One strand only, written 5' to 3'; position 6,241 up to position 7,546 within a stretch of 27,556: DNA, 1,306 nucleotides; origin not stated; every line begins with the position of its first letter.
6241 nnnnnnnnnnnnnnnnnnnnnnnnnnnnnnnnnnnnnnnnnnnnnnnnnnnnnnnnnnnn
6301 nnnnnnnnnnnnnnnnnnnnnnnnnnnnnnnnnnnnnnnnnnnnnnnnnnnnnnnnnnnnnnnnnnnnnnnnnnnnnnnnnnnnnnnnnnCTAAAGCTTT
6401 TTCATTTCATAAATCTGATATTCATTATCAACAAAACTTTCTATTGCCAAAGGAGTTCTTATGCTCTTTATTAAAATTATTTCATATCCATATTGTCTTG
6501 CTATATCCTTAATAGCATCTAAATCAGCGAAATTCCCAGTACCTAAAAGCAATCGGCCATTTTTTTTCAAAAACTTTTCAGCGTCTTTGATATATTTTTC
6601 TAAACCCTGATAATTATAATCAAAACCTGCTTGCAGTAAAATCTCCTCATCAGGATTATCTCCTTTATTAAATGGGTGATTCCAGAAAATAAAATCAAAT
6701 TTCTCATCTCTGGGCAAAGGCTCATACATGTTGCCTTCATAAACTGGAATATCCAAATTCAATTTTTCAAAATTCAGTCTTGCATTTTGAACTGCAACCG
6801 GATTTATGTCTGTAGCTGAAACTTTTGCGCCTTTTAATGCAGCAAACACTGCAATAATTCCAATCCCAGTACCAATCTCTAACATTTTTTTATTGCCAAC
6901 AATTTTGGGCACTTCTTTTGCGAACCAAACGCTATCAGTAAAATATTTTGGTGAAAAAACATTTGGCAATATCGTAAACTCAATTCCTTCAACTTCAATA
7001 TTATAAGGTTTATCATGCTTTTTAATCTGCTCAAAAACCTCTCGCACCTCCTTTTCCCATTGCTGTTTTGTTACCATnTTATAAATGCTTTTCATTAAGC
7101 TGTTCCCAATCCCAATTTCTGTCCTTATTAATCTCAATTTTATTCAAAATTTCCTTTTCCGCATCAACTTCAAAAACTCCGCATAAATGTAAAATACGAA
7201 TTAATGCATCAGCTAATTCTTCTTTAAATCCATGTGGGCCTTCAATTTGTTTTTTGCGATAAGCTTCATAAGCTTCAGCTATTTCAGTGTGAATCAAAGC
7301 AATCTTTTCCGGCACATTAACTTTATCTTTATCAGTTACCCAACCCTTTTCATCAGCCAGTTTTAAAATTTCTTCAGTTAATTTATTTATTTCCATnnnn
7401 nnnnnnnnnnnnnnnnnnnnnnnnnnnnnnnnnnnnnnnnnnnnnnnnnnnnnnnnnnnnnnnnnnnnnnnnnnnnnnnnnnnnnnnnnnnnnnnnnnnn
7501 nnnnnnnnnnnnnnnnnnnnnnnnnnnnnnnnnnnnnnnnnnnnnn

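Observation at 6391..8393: Translationally coupled five-gene operon: MazG-like, then NDT/DNPH1-like, then ASCH-like, then MazG-like, then a SAM methyltransferase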

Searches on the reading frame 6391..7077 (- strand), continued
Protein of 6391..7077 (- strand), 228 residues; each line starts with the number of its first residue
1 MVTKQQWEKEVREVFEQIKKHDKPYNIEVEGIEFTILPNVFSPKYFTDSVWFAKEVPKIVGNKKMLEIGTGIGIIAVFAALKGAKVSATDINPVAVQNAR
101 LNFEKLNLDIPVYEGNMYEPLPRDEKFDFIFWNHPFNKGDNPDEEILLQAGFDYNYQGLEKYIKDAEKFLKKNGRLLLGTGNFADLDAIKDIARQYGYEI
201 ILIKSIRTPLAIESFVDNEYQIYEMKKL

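Call 77: search_protein_families(library=padloc, proteins=[window:6391-7077:-], max_evalue=0.01)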
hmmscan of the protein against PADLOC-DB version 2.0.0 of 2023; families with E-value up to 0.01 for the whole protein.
window:6391-7077:- (228 aa): 1 family
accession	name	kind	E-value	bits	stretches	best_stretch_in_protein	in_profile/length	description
PDLC04134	mad2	-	5.3e-22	76.3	1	49-202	277-422/492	mads_2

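Call 85: predict_structure(alignment_id=A3)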
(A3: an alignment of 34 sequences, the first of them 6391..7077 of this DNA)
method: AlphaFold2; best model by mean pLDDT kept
length: 228 residues; sequences in the alignment: 34
mean_pLDDT: 96.4   pTM: 0.92
mean pLDDT of the five models: 96.4, 95.2, 94.7, 94.5, 93.8
residues with pLDDT >= 90: 216; 70-90: 12; 50-70: 0; < 50: 0
segments of 3 or more residues with pLDDT < 50: none
pLDDT, mean of each block of 10 residues (from residue 1): 89 96 97 98 93 98 98 98 99 99 99 98 98 95 95 97 98 98 96 98 95 87 98
secondary structure, 60 per line:
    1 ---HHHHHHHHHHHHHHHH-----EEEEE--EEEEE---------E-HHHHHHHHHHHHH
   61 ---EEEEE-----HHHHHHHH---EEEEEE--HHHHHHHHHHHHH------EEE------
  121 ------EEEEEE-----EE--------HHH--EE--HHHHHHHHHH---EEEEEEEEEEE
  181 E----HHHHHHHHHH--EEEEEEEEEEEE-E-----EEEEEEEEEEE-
elements in order: H4-19 E25-29 E32-36 H48-60 E64-68 H74-81 E85-90 H93-105 E112-114 E127-132 H157-166 E170-181 H186-195 E198-209 E217-227

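Call 87: fold_search(model_id=the predicted structure, library=pdb)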
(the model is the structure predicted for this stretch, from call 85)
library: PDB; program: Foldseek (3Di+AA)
matches with E <= 10: 1968; with E <= 0.001: 1162
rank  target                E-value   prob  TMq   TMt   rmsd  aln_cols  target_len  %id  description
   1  5u1e                  2.5e-12  1.00  0.62  0.46   6.0       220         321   20  Crystal structure of a methyltransferase involved in the biosynthesis of gentamicin in complex with the kanamycin B (released 2017-11-01)
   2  9l4q_B                5.4e-12  1.00  0.69  0.74   4.0       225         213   17  Crystal structure of the carbamoyl N-methyltransferase Asc-Orf2 complexed with SAH (released 2025-10-29)
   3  5u1i                  5.7e-12  1.00  0.62  0.48   6.1       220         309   20  Crystal structure of a methyltransferase involved in the biosynthesis of gentamicin in complex with the methylated Kanam (released 2017-11-01)
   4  5u0n                  6.4e-12  1.00  0.60  0.46   5.8       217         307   20  Crystal structure of a methyltransferase in complex with the substrate involved in the biosynthesis of gentamicin (released 2017-11-01)
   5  5u4t                  7.6e-12  1.00  0.60  0.45   6.3       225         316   20  Crystal structure of a methyltransferase involved in the biosynthesis of gentamicin (released 2017-11-01)
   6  5u0t                  8.1e-12  1.00  0.64  0.49   5.6       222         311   19  Crystal structure of a methyltransferase involved in the biosynthesis of gentamicin in complex with (1R,2S,3S,4R,6S)-4,6 (released 2017-11-01)
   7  5tyq                  1.5e-11  1.00  0.62  0.48   6.0       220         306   20  Crystal structure of a holoenzyme methyltransferase involved in the biosynthesis of gentamicin (released 2017-11-01)
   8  5u18                  1.6e-11  1.00  0.64  0.47   5.3       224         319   19  Crystal structure of a methyltransferase involved in the biosynthesis of gentamicin in complex with the Geneticin (released 2017-11-01)
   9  2b3t_A                2.6e-11  1.00  0.66  0.56   9.8       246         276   17  Structure of complex between E. coli translation termination factor RF1 and the PrmC methyltransferase (released 2006-01-24)
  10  9l4q_A                4.4e-11  1.00  0.68  0.72   4.0       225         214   16  Crystal structure of the carbamoyl N-methyltransferase Asc-Orf2 complexed with SAH (released 2025-10-29)
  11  1wxw_B                7.9e-11  1.00  0.62  0.40   5.6       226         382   15  Crystal structure of Tt1595, a putative SAM-dependent methyltransferase from Thermus thermophillus HB8 (released 2005-08-02)
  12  3v97_A                1.2e-10  1.00  0.63  0.24   4.6       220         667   15  Crystal structure of bifunctional methyltransferase YcbY (RlmLK) from Escherichia coli, SAH binding (released 2012-02-29)
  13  3c0k_A                1.2e-10  1.00  0.62  0.39   5.1       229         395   20  Crystal Structure of a ribosomal RNA methyltranferase (released 2008-11-04)
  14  1wy7_C                2.4e-10  1.00  0.56  0.62   8.7       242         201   14  crystal structure of a putative RNA methyltransferase PH1948 from Pyrococcus horikoshii (released 2005-12-13)
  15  6kmr_B                2.6e-10  1.00  0.66  0.75   3.3       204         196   18  Crystal structure of human N6amt1-Trm112 in complex with SAM (space group P6122) (released 2019-09-18)
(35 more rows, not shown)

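Call 93: search_protein_families(library=ncbifam, proteins=[L131:2588-2983:+], max_evalue=0.00001)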
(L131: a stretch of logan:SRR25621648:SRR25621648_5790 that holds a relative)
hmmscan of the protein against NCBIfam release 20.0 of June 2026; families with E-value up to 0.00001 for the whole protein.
L131:2588-2983:+ (131 aa): 9 families
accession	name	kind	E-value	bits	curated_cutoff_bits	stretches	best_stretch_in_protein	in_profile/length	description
NF006530.0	PRK08999.1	equivalog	5.9e-15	55.1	245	1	8-115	11-115/315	Nudix family hydrolase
NF007834.0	PRK10546.1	equivalog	9.7e-13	48.1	156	1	9-121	9-118/135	pyrimidine (deoxy)nucleoside triphosphate diphosphatase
TIGR00586.1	mutt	equivalog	7.8e-12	45.3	97.9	1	8-92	9-93/129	8-oxo-dGTP diphosphatase MutT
NF008044.0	PRK10776.1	equivalog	3.1e-11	43.2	148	1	9-112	10-110/130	8-oxo-dGTP diphosphatase MutT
TIGR02705.1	nudix_YtkD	equivalog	1.3e-10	41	154.4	1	9-103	19-116/156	RNA deprotection pyrophosphohydrolase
NF006961.0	PRK09438.1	equivalog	3.5e-10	39.5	103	1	10-114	15-131/151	dihydroneopterin triphosphate diphosphatase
NF012016.0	PRK15472.1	equivalog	5e-09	36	95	1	9-115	9-125/141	nucleoside triphosphatase NudI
NF041652.1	Nud_hyd_Dein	equivalog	5.5e-09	36.4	200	1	15-115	25-130/152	Nudix hydrolase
NF001938.0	PRK00714.1-5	equivalog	8.6e-06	25.2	116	0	10-85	20-92/172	RNA pyrophosphohydrolase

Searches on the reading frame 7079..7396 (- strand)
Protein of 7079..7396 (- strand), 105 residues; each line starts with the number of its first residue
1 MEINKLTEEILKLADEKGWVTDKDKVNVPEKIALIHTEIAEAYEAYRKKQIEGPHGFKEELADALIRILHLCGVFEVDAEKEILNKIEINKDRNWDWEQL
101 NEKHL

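Call 5: search_protein_families(library=pfam, proteins=[window:7079-7396:-], max_evalue=0.01)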
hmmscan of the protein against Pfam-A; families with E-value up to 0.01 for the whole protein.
window:7079-7396:- (105 aa): 0 families

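Call 6: search_protein_families(library=ncbifam, proteins=[window:7079-7396:-], max_evalue=0.1)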
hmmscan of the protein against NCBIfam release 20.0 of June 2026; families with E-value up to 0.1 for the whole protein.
window:7079-7396:- (105 aa): 1 family
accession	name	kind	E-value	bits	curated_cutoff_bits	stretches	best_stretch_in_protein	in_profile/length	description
TIGR01668.1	YqeG_hyp_ppase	hypoth_equivalog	0.064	12.8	89.1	1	2-48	11-57/170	YqeG family HAD IIIA-type phosphatase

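Call 7: search_protein_families(library=phrogs, proteins=[window:7079-7396:-], max_evalue=0.01)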
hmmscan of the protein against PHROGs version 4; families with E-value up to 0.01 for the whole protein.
window:7079-7396:- (105 aa): 4 families
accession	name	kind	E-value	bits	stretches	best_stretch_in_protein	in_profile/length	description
phrog_3301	-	other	2.8e-21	77.2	1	2-94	49-161/169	pyrophosphatase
phrog_5658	-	other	1.1e-17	65.4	1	2-93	303-405/421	pyrophosphatase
phrog_9236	-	other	2.2e-10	41.6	1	1-50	4-51/191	pyrophosphatase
phrog_6945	-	unknown function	1.9e-06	28.6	1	32-94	189-255/270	-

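Call 32: find_related_loci(query=window:7079-7396:-, collection=viral_contigs, flank=5000)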
Query window:7079-7396:- (105 aa) in viral_contigs; peptide patterns used: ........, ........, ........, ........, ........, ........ (x = any residue, [..] = any of these).
14 stretches matched a pattern, but none encodes a relative of the query by tblastn (E <= 1e-3).

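Call 34: find_homologous_proteins(query=window:7079-7396:-, max_evalue=0.001)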
Query window:7079-7396:- (105 aa): 144 proteins with E <= 0.001 among 167 candidates; the best 120 are listed.
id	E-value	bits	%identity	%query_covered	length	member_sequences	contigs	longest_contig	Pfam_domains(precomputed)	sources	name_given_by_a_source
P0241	3.1e-56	206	88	99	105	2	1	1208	-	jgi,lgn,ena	-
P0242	5.6e-54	199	87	99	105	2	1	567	-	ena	-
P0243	3.5e-37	145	64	99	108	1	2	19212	-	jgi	-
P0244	5.1e-37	144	66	99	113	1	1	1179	-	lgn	-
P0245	8.1e-37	144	63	99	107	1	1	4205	-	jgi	-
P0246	9.5e-37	143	63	99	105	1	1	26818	-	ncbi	-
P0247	2.4e-36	142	63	99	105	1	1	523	-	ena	-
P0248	3.4e-36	142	63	100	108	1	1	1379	-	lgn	-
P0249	6.0e-36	141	62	99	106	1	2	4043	-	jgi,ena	-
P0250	9.3e-36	140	61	100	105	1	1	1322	-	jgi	-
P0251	1.9e-35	139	64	100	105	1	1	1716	-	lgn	-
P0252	3.0e-35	139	60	100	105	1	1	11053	-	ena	-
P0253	6.1e-35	138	63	99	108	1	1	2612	-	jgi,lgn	-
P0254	6.7e-35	137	61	99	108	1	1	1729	-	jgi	-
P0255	7.9e-35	137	59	98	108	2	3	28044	-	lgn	-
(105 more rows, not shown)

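Call 36: find_encoding_contigs(protein=P0241, flank=5000, max_places=3)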
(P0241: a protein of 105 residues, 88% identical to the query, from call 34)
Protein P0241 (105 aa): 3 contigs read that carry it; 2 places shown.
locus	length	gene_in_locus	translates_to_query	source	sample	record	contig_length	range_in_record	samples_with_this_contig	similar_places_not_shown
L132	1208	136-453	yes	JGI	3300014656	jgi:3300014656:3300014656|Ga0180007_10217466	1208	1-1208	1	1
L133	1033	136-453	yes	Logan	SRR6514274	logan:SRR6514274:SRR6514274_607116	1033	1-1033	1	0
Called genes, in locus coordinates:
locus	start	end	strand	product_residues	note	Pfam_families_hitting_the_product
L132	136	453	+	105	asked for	-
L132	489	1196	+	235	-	PF05175:MTS, PF13489:Methyltransf_23, PF06325:PrmA (weak), PF08241:Methyltransf_11, PF13649:Methyltransf_25, PF13847:Methyltransf_31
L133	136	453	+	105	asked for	-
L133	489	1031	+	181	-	?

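Call 37: find_encoding_contigs(protein=P0243, flank=5000, max_places=2)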
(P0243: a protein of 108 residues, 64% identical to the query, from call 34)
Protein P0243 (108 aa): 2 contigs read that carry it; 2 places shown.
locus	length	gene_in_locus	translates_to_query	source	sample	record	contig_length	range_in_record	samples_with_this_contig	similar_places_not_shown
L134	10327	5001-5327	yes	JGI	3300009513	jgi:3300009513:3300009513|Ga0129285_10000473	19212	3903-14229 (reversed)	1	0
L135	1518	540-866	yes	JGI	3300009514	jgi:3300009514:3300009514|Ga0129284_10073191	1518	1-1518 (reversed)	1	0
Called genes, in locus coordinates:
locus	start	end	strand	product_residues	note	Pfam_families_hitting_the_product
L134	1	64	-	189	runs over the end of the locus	PF00924:MS_channel_2nd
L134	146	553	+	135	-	-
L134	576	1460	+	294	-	PF01926:MMR_HSR1, PF02421:FeoB_N, PF02824:TGS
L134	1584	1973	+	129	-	-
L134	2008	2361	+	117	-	-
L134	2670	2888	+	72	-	-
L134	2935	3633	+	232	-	PF00152:tRNA-synt_2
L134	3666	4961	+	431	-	PF01336:tRNA_anti-codon, PF00152:tRNA-synt_2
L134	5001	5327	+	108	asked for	-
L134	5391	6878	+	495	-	PF13522:GATase_6, PF13537:GATase_7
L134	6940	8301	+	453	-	PF13522:GATase_6, PF13537:GATase_7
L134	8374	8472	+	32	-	-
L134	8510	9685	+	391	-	PF14528:LAGLIDADG_3 (faint)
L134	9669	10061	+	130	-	PF01870:Hjc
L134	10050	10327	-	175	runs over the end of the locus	-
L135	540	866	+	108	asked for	-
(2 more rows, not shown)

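Call 38: find_encoding_contigs(protein=P0246, flank=5000, max_places=2)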
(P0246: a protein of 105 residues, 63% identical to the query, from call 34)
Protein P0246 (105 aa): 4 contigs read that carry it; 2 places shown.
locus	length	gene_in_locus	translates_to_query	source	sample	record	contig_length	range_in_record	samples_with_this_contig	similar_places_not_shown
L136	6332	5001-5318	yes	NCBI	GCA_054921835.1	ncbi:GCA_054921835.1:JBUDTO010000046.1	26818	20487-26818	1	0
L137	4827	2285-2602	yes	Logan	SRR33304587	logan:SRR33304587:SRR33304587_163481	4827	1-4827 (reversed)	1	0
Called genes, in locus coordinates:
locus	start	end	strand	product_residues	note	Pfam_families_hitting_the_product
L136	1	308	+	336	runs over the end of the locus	PF01368:DHH, PF02272:DHHA1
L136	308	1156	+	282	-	PF02401:LYTB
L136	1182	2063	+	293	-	PF01680:SOR_SNZ, PF05690:ThiG (faint)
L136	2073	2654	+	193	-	PF01174:SNO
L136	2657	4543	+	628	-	PF13292:DXP_synthase_N, PF02779:Transket_pyr, PF02780:Transketolase_C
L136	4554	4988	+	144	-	-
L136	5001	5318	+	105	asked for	-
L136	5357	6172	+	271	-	PF10502:Peptidase_S26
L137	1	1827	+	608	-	?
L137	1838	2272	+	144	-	-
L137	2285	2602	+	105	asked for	-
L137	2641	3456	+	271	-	PF10502:Peptidase_S26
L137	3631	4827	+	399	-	?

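Call 41: search_solved_structures(query=window:7079-7396:-, max_evalue=1, show_alignments=2)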
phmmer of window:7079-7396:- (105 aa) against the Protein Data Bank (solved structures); distinct sequences matched with E-value up to 1: 3.
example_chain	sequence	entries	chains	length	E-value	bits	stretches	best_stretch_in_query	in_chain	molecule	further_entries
4qgp_A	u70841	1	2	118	0.0003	24.4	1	6-93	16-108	pyrophosphatase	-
7mu5_A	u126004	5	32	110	0.098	16.3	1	56-93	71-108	dCTP pyrophosphatase 1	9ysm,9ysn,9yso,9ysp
7ody_A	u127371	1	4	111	0.44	14.2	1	60-96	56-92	MazG-like pyrophosphohydrolase (MazZ)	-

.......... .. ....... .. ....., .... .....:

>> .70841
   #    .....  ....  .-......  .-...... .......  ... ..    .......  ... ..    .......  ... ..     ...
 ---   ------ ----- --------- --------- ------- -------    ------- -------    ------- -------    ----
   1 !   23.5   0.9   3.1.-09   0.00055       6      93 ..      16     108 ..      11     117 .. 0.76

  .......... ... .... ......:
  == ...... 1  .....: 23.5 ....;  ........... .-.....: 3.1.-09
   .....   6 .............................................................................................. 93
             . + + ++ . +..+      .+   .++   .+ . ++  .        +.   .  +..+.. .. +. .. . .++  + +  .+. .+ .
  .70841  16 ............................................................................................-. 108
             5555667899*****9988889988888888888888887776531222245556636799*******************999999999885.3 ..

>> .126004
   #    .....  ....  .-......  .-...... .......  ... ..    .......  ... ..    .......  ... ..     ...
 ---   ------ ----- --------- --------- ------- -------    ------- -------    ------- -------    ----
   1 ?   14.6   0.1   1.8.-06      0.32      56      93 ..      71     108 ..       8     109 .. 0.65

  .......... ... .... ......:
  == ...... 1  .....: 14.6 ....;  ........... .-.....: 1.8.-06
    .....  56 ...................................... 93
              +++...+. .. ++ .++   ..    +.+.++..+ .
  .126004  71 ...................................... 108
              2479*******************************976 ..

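Call 77: search_protein_families(library=padloc, proteins=[window:7079-7396:-], max_evalue=0.01)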
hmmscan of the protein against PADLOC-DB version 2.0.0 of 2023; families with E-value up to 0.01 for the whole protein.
window:7079-7396:- (105 aa): 0 families

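Call 90: find_related_loci(query=A5, collection=viral_contigs, flank=4000)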
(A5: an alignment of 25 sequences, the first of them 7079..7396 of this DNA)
Query A5 (105 aa) in viral_contigs; peptide patterns used: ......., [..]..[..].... (x = any residue, [..] = any of these).
112 stretches matched a pattern; 35 encode a relative of the query (tblastn E <= 1e-3); 35 distinct loci.
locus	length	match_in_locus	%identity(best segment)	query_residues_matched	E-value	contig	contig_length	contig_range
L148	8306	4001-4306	42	1-95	2e-16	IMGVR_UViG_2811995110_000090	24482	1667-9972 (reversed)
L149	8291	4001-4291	39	6-95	1e-15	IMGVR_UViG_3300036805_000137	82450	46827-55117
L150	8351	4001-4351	37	3-93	3e-15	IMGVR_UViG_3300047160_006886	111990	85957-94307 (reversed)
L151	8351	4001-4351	31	3-97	6e-15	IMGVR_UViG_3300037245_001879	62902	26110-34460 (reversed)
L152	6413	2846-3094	44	18-95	3e-14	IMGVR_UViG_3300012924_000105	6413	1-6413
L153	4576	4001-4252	44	14-95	2e-13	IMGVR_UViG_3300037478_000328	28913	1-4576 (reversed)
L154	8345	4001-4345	30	3-95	3e-13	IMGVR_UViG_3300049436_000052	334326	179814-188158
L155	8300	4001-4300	36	1-93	4e-13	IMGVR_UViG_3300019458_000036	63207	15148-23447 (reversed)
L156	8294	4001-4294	38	3-95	1e-11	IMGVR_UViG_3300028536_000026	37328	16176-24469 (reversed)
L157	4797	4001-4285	35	2-94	8e-12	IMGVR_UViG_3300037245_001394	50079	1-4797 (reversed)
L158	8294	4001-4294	38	3-95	1e-11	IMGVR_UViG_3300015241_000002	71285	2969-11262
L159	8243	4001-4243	40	26-95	3e-11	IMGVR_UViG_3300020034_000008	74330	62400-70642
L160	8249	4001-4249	41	19-94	5e-11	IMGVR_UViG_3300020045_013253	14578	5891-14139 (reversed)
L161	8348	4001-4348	30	3-97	9e-11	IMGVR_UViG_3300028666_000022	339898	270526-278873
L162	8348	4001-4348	28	2-97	1e-10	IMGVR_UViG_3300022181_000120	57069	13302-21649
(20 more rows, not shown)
